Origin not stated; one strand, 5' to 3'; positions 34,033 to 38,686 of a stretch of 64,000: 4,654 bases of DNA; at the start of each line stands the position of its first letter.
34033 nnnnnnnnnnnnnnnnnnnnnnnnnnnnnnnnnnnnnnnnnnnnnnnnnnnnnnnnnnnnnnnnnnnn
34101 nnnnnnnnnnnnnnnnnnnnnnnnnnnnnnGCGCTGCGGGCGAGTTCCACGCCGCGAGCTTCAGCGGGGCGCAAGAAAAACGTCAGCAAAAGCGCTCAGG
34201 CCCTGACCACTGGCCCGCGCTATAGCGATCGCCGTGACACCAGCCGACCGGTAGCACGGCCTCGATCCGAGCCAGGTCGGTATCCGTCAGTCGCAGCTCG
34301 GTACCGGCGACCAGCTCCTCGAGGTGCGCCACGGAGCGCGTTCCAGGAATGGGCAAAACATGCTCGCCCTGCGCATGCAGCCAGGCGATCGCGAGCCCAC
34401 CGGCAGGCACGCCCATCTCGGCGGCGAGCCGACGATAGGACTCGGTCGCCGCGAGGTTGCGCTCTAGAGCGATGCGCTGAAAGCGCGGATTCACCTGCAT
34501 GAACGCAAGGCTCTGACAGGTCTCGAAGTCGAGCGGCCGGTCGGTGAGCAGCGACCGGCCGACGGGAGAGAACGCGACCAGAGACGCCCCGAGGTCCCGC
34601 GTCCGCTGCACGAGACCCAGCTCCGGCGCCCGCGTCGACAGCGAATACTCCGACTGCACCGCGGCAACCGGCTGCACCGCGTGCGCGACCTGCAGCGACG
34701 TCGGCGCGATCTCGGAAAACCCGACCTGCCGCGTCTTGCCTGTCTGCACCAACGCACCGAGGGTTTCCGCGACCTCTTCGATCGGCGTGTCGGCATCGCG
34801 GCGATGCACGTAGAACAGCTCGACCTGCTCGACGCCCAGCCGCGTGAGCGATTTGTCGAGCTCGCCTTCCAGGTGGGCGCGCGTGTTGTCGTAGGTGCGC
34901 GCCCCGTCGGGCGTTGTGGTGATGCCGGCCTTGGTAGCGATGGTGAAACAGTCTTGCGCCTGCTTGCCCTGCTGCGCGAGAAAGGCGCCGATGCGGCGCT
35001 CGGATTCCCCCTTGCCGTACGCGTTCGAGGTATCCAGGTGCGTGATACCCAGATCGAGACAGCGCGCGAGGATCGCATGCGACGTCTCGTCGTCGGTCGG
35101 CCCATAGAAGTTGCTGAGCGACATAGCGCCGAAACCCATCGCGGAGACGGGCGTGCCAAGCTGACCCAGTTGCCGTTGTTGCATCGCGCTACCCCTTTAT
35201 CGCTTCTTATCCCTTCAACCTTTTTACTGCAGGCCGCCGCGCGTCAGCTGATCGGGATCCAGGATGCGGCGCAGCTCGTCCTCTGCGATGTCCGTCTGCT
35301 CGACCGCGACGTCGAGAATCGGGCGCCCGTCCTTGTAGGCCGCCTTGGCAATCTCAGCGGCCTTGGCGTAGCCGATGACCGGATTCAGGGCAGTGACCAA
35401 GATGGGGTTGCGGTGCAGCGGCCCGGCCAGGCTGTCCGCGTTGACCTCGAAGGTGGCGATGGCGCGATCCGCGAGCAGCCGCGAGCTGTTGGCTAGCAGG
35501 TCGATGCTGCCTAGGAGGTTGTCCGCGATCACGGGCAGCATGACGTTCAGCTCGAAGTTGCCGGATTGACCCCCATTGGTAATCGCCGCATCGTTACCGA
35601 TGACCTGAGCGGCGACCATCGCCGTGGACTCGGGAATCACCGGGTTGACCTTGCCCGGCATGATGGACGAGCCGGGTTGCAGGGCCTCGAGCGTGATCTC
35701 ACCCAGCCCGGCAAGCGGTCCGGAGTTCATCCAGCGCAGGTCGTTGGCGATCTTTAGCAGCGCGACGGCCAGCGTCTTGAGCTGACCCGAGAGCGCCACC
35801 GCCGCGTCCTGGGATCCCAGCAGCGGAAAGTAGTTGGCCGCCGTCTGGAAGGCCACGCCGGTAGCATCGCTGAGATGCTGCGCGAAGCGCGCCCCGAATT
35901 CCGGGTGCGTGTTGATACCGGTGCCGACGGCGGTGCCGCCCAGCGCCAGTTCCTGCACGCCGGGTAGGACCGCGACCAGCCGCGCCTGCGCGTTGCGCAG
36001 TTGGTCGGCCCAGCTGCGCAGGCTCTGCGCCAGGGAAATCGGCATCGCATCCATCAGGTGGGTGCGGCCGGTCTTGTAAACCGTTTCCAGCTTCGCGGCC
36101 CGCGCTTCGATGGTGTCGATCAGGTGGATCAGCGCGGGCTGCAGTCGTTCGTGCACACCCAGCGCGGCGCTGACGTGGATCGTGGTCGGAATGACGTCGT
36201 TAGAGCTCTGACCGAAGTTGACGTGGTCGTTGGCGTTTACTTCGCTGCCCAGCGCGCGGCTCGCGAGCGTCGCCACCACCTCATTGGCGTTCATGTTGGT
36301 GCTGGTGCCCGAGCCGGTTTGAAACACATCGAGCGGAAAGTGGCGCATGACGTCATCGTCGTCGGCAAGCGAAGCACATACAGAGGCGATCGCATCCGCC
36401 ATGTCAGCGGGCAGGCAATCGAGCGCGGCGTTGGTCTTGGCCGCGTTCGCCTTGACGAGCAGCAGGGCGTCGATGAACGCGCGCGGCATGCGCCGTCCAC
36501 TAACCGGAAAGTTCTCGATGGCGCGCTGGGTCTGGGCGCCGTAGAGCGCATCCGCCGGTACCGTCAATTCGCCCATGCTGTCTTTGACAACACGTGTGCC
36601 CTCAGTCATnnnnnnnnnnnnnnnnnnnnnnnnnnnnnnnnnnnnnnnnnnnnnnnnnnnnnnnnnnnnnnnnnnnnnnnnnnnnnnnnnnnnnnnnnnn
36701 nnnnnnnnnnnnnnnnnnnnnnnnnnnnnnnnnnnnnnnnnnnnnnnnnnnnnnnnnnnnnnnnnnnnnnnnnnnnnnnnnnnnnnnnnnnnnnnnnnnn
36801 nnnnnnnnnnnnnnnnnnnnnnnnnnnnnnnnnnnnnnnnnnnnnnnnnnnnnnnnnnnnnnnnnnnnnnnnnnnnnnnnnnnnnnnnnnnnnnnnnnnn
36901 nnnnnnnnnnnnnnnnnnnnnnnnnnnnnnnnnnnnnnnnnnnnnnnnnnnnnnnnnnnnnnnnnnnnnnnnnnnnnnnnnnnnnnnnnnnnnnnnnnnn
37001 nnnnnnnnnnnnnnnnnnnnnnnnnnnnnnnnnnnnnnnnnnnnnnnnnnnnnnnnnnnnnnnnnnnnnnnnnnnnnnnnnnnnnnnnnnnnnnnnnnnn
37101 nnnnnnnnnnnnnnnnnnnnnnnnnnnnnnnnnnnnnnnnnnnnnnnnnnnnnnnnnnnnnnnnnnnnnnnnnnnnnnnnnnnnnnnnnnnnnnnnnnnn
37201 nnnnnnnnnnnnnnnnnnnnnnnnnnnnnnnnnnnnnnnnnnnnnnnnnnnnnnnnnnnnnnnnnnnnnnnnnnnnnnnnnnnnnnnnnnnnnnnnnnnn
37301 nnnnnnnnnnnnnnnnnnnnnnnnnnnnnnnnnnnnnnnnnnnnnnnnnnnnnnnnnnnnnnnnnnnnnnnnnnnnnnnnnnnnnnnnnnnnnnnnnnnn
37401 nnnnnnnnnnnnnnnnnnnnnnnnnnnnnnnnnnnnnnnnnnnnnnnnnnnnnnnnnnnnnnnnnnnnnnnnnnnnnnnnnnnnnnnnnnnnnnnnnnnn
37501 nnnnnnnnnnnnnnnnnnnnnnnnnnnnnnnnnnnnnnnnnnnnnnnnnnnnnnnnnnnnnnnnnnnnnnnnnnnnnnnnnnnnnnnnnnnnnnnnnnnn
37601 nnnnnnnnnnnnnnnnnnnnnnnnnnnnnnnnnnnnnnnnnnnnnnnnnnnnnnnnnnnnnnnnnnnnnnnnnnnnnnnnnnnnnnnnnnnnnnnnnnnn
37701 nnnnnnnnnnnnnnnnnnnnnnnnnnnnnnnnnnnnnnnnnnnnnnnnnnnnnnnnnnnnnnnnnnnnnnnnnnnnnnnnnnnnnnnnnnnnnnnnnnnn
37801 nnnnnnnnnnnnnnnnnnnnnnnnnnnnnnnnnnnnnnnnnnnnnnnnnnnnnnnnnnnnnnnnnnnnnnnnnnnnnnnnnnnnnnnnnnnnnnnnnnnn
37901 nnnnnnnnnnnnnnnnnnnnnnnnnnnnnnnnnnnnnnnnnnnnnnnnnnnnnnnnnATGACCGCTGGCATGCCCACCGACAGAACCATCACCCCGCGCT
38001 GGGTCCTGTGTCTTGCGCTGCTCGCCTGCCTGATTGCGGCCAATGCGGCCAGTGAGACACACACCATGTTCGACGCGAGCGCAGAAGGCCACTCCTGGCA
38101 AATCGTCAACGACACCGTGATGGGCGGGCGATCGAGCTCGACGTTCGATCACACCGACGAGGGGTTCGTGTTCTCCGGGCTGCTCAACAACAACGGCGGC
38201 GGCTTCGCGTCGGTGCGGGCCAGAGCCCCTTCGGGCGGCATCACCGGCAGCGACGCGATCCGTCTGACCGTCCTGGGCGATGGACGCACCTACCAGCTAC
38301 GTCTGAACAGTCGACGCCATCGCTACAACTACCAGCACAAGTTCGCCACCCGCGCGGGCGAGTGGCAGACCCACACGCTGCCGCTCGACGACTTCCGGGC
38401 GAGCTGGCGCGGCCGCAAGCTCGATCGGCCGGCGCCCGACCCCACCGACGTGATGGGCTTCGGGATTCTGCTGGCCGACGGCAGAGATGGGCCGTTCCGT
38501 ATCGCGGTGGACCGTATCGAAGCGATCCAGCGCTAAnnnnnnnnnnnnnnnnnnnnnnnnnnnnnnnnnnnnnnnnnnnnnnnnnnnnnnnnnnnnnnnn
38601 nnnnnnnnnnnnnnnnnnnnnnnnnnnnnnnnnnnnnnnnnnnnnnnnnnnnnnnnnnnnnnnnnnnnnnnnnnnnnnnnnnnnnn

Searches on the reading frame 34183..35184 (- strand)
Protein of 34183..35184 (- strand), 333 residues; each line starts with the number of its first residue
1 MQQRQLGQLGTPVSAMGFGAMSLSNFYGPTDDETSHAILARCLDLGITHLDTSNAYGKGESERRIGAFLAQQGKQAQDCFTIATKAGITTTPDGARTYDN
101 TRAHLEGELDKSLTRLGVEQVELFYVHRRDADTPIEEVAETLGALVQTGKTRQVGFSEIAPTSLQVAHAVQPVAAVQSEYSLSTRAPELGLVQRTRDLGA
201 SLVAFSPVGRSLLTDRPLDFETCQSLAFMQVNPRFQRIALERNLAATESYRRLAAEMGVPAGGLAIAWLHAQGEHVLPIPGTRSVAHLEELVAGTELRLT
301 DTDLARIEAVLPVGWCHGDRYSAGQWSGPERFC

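Call 10: search_protein_families(library=pfam, proteins=[window:34183-35184:-])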
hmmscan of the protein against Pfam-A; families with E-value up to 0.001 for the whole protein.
window:34183-35184:- (333 aa): 1 family
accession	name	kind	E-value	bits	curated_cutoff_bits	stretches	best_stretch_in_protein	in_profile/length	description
PF00248.27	Aldo_ket_red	-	1e-59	202.4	24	1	16-310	2-289/291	Aldo/keto reductase family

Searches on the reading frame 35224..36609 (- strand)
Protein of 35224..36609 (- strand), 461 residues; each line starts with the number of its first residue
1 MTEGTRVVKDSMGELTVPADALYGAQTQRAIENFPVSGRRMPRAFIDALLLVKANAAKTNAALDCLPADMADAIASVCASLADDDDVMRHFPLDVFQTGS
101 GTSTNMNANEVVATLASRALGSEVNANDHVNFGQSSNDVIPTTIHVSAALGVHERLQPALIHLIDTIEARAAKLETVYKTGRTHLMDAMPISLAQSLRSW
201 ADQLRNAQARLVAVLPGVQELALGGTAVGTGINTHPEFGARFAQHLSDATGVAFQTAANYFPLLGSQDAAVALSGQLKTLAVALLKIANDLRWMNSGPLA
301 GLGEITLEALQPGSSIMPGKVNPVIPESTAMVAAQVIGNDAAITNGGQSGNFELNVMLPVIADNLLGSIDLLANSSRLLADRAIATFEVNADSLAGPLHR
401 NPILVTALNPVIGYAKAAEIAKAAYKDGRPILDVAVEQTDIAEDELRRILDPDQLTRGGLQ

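Call 10: search_protein_families(library=pfam, proteins=[window:35224-36609:-])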
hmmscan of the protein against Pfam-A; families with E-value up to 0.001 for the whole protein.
window:35224-36609:- (461 aa): 2 families
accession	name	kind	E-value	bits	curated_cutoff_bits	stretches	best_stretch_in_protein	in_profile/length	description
PF00206.25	Lyase_1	-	6.1e-90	302.2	27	1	13-338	1-312/312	Lyase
PF10415.14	FumaraseC_C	-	2.8e-20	72.9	32.5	1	404-457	1-54/54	Fumarase C C-terminus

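Call 13: find_encoding_contigs(protein=window:35224-36609:-, flank=1000, max_places=6)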
Protein window:35224-36609:- (461 aa): no gene with exactly this product is on record in the collection.
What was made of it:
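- Tried and rejected: Fumarase from the window is not on record in the contig index (call 13).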

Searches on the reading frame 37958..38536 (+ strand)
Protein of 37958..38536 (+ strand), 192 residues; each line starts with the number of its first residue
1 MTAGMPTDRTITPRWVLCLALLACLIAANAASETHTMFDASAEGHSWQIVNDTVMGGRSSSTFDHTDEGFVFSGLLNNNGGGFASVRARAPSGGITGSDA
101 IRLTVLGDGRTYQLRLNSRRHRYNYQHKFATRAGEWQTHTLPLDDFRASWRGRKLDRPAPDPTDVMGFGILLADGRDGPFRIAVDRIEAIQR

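Call 10: search_protein_families(library=pfam, proteins=[window:37958-38536:+])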
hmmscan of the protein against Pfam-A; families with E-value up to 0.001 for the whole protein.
window:37958-38536:+ (192 aa): 2 families
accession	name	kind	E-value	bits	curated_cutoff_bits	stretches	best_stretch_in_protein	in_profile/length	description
PF08547.18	CIA30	-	2.6e-37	128.7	24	1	38-184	3-157/157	Complex I intermediate-associated protein 30 (CIA30)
PF18329.7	SGBP_B_XBD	-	0.00015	22.4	26.4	1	130-185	123-180/186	Surface glycan-binding protein B xyloglucan binding domain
